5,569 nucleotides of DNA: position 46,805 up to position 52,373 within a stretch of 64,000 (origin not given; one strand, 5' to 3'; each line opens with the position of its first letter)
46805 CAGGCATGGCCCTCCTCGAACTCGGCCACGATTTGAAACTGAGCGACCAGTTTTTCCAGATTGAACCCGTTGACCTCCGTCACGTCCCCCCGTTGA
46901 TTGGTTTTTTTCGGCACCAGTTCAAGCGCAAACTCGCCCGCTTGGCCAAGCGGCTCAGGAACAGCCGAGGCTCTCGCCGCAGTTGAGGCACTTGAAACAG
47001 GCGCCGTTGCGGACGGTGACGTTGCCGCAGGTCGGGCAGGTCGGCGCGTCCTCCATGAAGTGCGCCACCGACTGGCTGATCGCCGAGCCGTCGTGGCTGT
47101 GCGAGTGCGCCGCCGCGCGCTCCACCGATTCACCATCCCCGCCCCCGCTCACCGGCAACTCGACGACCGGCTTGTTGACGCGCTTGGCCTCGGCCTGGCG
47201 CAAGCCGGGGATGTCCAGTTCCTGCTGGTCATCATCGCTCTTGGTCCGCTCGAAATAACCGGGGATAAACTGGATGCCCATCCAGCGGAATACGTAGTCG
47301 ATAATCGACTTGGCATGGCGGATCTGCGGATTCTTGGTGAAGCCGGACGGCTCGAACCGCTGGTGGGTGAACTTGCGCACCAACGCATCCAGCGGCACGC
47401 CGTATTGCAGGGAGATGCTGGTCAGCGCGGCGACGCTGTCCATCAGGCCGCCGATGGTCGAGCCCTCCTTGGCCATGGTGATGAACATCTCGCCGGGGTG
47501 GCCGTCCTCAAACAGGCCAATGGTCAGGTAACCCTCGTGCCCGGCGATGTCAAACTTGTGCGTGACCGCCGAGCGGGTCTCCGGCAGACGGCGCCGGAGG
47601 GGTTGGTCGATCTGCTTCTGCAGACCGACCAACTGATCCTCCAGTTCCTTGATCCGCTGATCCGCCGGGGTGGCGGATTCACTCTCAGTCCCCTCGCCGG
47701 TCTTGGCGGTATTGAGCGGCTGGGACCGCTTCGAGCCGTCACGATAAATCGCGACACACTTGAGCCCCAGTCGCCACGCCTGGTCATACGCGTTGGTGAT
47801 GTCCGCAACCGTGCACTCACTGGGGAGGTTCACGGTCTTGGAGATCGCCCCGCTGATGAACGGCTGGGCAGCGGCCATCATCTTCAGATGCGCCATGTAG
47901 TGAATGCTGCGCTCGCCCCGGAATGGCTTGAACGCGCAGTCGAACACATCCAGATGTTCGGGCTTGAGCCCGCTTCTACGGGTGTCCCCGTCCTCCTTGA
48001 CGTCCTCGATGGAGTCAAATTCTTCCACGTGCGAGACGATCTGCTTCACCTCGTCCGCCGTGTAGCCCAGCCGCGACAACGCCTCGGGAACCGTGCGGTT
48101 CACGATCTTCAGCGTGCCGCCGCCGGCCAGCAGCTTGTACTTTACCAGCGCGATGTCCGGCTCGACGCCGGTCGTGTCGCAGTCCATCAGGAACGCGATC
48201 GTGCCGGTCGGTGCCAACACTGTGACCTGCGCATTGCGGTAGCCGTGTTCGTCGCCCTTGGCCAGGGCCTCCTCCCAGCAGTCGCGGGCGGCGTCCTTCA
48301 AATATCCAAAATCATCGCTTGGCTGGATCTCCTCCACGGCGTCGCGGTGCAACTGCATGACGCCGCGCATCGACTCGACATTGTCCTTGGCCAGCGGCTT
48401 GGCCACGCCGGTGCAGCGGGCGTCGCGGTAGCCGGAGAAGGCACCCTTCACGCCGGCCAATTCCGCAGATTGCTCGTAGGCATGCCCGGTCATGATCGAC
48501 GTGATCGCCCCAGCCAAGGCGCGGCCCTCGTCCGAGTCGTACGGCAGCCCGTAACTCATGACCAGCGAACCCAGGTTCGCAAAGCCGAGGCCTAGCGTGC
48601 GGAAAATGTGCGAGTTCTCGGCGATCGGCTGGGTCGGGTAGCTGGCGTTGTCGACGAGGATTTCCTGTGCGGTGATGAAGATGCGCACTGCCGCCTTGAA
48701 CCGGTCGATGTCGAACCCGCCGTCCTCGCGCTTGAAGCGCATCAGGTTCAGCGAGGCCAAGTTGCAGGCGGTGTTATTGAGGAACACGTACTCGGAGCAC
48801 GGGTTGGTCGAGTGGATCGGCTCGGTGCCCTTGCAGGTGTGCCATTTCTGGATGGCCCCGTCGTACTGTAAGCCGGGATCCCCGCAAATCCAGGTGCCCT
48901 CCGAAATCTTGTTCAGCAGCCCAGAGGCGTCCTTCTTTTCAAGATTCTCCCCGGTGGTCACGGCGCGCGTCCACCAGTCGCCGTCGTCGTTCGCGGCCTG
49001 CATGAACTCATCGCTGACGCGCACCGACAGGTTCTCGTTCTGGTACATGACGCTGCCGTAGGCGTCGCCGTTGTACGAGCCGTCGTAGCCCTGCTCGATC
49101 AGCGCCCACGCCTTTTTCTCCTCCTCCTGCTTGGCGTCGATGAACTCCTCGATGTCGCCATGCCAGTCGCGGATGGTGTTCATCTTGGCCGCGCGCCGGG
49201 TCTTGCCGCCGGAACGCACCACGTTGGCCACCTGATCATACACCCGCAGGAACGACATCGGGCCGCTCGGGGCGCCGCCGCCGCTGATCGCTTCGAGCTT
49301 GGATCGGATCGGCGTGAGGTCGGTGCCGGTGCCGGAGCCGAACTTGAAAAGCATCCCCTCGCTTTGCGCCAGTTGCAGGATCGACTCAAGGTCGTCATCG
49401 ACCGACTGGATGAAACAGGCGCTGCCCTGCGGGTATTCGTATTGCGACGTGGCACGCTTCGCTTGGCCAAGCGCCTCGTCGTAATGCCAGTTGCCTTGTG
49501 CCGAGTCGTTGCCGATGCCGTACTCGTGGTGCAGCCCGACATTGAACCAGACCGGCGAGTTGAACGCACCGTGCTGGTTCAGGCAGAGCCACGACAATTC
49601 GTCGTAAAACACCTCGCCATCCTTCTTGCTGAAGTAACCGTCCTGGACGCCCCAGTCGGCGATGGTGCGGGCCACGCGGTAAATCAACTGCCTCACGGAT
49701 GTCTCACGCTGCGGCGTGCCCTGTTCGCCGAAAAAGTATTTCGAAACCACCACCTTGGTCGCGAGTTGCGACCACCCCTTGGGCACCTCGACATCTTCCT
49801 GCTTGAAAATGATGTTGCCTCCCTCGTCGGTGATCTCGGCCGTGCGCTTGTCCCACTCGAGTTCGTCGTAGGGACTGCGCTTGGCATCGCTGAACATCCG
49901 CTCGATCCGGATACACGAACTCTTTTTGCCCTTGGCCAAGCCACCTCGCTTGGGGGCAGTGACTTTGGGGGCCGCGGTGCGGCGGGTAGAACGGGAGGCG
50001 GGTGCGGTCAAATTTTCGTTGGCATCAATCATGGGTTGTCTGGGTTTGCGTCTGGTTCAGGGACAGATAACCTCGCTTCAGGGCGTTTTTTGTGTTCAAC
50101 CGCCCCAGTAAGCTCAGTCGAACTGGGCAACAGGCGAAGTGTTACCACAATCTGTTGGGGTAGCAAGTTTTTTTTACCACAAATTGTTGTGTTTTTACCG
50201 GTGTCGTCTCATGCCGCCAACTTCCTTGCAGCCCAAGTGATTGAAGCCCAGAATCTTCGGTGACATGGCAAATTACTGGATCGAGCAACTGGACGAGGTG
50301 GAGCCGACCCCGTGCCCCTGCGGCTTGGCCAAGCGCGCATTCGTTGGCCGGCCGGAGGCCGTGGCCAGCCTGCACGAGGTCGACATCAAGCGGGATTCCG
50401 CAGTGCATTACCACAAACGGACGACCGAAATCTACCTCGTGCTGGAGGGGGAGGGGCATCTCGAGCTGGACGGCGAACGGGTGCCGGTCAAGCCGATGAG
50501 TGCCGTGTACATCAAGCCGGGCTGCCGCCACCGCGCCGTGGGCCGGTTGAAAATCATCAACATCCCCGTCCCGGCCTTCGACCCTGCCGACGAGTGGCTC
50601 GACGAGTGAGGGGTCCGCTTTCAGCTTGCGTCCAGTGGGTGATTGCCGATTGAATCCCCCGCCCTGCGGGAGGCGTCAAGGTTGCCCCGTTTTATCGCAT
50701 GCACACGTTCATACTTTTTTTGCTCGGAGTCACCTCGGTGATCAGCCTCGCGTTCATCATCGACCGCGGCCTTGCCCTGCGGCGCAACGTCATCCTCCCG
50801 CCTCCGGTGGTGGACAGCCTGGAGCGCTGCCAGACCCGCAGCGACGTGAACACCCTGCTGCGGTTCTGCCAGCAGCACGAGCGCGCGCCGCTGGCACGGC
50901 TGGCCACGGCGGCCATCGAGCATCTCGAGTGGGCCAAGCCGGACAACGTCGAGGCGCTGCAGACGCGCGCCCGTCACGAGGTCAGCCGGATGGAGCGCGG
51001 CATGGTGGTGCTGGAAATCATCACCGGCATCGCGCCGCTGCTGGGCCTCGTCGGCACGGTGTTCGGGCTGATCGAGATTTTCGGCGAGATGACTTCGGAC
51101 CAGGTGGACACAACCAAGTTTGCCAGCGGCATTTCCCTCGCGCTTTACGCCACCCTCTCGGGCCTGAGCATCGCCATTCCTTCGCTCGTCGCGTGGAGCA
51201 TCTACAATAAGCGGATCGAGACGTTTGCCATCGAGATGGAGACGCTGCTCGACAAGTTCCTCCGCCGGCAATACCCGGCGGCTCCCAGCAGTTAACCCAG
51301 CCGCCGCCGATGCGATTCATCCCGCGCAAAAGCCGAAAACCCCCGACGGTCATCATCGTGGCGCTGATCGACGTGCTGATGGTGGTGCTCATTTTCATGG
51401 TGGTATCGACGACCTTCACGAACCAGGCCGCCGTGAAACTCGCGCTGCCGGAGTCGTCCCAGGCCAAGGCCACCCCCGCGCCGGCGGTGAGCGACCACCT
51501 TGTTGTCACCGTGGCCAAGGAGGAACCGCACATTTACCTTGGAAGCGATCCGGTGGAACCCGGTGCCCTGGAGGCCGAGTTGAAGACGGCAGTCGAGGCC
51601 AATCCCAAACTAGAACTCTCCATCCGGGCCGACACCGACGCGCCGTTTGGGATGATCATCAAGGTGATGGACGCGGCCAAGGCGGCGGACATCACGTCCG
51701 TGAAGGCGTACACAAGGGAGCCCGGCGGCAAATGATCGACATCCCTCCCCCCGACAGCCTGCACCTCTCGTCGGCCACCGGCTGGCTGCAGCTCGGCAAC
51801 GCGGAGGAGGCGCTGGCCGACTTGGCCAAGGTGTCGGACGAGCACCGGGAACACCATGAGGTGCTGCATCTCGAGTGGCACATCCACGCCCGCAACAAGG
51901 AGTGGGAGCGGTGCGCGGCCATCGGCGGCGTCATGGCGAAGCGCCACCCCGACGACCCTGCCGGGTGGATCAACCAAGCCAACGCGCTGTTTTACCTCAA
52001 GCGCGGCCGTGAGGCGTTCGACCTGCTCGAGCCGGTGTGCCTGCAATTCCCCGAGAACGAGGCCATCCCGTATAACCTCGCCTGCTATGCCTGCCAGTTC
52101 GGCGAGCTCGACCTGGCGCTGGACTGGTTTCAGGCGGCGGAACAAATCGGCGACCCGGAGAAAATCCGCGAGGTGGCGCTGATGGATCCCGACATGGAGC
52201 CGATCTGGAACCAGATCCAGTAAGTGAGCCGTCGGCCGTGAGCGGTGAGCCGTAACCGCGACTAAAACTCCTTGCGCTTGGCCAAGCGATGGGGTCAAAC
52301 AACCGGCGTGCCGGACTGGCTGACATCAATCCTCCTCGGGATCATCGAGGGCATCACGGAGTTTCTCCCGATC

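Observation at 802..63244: Highly iterated palindrome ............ (up to 18 bp), a HIP1-like genome-wide signal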

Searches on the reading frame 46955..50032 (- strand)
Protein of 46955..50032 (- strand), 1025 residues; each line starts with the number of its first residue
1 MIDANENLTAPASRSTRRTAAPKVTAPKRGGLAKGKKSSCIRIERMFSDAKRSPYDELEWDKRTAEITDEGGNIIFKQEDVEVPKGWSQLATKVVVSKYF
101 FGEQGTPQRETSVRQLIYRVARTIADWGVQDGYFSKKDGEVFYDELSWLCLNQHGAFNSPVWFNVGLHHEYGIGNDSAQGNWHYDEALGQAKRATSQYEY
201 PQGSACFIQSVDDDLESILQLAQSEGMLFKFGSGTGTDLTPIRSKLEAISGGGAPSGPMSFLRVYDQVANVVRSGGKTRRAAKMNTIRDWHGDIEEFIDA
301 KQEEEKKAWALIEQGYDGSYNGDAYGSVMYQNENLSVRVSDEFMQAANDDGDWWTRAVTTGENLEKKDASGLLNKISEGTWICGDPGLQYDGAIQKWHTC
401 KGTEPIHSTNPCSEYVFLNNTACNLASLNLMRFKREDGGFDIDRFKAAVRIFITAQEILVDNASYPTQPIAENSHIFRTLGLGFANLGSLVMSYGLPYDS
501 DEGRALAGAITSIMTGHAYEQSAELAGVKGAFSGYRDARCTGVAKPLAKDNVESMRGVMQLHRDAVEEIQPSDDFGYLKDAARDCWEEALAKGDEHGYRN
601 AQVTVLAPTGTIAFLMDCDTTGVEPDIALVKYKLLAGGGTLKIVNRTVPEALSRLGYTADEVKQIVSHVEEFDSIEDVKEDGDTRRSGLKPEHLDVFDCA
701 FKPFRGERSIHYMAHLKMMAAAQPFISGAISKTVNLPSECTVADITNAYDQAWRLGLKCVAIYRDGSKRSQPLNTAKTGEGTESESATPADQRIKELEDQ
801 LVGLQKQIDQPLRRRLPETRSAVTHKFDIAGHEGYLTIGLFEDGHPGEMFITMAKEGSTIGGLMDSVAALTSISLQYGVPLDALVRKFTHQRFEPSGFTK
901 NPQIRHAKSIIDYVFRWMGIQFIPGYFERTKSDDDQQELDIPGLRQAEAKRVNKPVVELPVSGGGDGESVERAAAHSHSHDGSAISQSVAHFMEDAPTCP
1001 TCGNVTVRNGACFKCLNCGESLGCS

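Call 10: search_protein_families(library=pfam, proteins=[window:46955-50032:-])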
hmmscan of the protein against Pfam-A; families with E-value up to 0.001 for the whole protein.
window:46955-50032:- (1025 aa): 3 families
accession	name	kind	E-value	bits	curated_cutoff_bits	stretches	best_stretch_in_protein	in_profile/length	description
PF02867.20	Ribonuc_red_lgC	-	5.3e-127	425.1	23.9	1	204-763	1-523/523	Ribonucleotide reductase, barrel domain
PF08471.15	Ribonuc_red_2_N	-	3.8e-19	69.2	27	1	72-153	2-103/103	Class II vitamin B12-dependent ribonucleotide reductase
PF12637.14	TSCPD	-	3.6e-10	40.5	22.8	1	832-918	12-84/88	TSCPD domain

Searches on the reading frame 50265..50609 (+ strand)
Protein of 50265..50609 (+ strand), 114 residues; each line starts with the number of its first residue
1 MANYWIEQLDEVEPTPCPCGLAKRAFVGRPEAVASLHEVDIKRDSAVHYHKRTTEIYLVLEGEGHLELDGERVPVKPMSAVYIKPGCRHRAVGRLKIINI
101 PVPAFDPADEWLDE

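Call 35: search_protein_families(library=pfam, proteins=[window:50265-50609:+])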
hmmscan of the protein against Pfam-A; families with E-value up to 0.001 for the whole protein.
window:50265-50609:+ (114 aa): 2 families
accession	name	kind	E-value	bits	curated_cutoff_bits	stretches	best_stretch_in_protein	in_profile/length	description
PF07883.17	Cupin_2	-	1.8e-11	44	27.2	1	42-91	8-56/70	Cupin domain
PF02311.25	AraC_binding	-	3.8e-05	23.9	21.1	1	46-90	17-60/135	AraC-like ligand binding domain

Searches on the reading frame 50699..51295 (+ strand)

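Call 35: search_protein_families(library=pfam, proteins=[window:50699-51295:+])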
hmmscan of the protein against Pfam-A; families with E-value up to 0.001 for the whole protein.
window:50699-51295:+ (198 aa): 1 family
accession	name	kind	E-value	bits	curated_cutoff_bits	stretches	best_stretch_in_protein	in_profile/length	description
PF01618.21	MotA_ExbB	-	4e-26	91.7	22.9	1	63-181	4-126/127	MotA/TolQ/ExbB proton channel family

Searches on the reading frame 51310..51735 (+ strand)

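Call 35: search_protein_families(library=pfam, proteins=[window:51310-51735:+])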
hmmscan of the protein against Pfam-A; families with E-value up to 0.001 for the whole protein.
window:51310-51735:+ (141 aa): 1 family
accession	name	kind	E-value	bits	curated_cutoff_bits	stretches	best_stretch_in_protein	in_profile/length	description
PF02472.21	ExbD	-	2e-23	83.3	25.4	1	10-135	4-125/128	Biopolymer transport protein ExbD/TolR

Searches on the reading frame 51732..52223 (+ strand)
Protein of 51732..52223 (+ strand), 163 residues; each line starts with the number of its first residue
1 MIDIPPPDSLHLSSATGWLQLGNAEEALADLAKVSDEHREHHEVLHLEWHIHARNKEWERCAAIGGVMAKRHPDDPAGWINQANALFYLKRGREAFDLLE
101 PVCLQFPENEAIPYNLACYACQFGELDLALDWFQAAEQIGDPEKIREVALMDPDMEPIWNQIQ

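Call 35: search_protein_families(library=pfam, proteins=[window:51732-52223:+])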
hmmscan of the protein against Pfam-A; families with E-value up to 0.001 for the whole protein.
window:51732-52223:+ (163 aa): 4 families
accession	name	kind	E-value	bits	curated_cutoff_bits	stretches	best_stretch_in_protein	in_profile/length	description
PF13428.12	TPR_14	-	6.9e-06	26.7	23.5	0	76-112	1-37/44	Tetratricopeptide repeat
PF14559.12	TPR_19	-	1.8e-05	25.4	25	0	19-79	2-62/68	Tetratricopeptide repeat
PF07719.23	TPR_2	-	0.00043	20.6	27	0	114-138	5-29/34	Tetratricopeptide repeat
PF13371.12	TPR_9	-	0.00074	19.9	35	0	50-99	3-52/73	Tetratricopeptide repeat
